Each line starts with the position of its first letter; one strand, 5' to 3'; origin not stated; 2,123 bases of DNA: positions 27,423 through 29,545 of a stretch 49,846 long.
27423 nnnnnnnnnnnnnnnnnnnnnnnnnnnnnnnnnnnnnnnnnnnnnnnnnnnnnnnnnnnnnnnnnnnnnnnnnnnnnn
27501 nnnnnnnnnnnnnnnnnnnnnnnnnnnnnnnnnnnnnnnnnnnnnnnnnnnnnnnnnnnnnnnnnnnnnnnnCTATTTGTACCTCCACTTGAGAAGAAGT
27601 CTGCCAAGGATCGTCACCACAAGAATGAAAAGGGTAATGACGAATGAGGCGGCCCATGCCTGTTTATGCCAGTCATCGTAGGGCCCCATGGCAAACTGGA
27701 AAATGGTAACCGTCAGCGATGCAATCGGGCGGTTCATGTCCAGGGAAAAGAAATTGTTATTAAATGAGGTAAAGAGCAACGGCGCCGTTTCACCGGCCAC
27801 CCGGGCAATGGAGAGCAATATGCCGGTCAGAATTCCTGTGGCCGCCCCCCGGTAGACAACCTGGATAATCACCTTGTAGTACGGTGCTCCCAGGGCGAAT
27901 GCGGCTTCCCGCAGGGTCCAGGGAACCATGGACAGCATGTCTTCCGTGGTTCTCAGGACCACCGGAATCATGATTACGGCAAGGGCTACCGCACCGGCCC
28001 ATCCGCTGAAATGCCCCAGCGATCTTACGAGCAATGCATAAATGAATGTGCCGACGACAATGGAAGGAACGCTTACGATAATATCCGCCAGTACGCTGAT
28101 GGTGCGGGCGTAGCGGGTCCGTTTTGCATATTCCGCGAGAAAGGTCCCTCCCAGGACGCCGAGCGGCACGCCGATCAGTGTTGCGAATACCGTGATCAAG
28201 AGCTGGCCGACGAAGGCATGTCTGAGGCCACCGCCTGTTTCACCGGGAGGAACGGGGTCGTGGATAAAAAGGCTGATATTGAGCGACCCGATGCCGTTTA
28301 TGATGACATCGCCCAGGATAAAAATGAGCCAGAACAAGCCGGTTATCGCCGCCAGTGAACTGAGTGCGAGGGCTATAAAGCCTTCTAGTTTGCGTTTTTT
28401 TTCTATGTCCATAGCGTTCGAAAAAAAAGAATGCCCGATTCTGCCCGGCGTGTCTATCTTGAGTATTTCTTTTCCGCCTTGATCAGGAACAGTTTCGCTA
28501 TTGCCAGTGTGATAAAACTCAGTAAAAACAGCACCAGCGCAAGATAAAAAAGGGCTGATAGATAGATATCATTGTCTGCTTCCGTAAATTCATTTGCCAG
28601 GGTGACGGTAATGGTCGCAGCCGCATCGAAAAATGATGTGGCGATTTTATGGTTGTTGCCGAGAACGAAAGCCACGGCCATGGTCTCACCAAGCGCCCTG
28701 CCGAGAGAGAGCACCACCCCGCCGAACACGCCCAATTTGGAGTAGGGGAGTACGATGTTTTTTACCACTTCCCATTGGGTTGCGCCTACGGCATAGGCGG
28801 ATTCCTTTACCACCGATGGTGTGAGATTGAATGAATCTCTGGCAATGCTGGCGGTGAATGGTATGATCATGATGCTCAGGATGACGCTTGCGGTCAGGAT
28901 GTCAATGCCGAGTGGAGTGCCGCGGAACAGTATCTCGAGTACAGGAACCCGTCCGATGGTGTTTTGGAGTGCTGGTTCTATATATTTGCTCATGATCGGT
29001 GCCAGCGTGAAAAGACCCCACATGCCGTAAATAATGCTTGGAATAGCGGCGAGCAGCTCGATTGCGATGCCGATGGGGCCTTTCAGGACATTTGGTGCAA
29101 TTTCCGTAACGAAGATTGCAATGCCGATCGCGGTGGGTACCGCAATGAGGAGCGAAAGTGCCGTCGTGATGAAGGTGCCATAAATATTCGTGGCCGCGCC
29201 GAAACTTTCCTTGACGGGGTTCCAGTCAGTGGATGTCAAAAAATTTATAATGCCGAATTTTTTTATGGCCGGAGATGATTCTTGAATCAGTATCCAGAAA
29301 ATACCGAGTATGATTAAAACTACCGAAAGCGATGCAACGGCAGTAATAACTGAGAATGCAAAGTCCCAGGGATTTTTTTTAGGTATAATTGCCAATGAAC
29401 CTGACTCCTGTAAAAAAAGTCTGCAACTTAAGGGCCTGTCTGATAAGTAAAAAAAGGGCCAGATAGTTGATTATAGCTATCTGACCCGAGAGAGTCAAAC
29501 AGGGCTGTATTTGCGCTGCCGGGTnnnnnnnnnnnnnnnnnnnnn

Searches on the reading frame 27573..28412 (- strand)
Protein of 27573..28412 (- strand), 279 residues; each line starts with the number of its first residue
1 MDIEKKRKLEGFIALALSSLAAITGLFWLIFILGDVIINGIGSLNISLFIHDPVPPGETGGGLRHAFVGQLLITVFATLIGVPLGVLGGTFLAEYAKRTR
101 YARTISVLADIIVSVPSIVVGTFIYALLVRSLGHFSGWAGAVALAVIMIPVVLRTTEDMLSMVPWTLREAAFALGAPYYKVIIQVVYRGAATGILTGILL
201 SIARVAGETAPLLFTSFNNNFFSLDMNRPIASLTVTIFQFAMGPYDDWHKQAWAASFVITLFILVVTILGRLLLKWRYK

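Call 19: search_protein_families(library=pfam, proteins=[window:27573-28412:-], max_evalue=0.001)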
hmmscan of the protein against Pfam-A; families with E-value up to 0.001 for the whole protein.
window:27573-28412:- (279 aa): 1 family
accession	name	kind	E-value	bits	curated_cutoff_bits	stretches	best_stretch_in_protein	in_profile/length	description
PF00528.27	BPD_transp_1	-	1.8e-16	60.8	26.4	1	85-274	1-175/184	Binding-protein-dependent transport system inner membrane component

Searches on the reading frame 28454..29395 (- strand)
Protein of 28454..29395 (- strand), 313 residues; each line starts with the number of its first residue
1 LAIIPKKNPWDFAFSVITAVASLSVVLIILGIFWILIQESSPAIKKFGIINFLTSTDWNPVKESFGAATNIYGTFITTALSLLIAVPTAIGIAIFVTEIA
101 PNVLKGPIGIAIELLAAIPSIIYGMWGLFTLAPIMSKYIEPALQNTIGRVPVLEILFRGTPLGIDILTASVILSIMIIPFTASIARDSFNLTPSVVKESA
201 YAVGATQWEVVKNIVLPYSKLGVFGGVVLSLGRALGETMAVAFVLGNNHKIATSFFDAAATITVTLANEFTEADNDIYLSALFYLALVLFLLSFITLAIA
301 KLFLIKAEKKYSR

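Call 19: search_protein_families(library=pfam, proteins=[window:28454-29395:-], max_evalue=0.001)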
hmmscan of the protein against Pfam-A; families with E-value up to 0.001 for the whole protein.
window:28454-29395:- (313 aa): 1 family
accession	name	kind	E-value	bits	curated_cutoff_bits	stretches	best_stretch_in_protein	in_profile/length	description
PF00528.27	BPD_transp_1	-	2.4e-10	40.9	26.4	1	91-302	3-177/184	Binding-protein-dependent transport system inner membrane component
